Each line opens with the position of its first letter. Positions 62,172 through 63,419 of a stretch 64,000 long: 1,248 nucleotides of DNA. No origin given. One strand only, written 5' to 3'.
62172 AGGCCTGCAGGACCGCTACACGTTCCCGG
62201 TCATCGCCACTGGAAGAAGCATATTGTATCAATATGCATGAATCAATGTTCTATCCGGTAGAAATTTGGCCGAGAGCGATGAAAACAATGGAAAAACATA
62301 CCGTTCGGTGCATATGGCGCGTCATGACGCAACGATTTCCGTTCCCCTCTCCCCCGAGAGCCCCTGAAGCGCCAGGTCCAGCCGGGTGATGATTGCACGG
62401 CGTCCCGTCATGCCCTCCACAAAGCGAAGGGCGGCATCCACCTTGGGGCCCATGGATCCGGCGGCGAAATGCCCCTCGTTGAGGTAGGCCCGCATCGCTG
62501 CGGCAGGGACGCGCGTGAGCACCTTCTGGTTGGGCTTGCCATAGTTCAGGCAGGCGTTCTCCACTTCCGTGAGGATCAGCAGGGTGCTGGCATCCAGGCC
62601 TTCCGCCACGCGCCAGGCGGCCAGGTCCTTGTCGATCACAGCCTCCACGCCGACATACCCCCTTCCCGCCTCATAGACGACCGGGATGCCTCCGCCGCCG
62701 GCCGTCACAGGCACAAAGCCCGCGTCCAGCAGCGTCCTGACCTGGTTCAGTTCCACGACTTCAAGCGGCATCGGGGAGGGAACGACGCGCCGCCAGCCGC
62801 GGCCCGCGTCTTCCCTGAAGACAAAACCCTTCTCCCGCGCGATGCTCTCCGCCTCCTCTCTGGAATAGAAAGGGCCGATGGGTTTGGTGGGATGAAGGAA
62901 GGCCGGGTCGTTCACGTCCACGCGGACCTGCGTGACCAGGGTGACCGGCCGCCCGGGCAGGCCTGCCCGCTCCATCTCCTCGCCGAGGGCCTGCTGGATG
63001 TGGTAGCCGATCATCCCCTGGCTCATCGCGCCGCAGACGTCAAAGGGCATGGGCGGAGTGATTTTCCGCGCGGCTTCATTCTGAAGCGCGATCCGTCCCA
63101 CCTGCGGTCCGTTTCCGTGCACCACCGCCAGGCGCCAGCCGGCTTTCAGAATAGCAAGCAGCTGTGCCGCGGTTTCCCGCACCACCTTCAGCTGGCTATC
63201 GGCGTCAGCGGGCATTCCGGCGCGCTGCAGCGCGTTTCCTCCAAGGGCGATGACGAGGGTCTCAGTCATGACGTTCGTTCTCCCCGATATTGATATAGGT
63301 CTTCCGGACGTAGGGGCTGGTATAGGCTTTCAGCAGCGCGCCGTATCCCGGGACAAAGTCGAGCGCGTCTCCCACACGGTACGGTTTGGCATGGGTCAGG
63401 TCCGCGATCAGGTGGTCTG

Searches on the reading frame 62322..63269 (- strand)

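Call 85: search_protein_families(library=pfam, proteins=[window:62322-63269:-], max_evalue=1e-8)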
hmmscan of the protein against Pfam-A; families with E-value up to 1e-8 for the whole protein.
window:62322-63269:- (315 aa): 1 family
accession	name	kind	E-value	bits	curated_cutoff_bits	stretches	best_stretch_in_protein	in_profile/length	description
PF00696.33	AA_kinase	-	3.5e-25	89.6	24.9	1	4-294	2-232/234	Amino acid kinase family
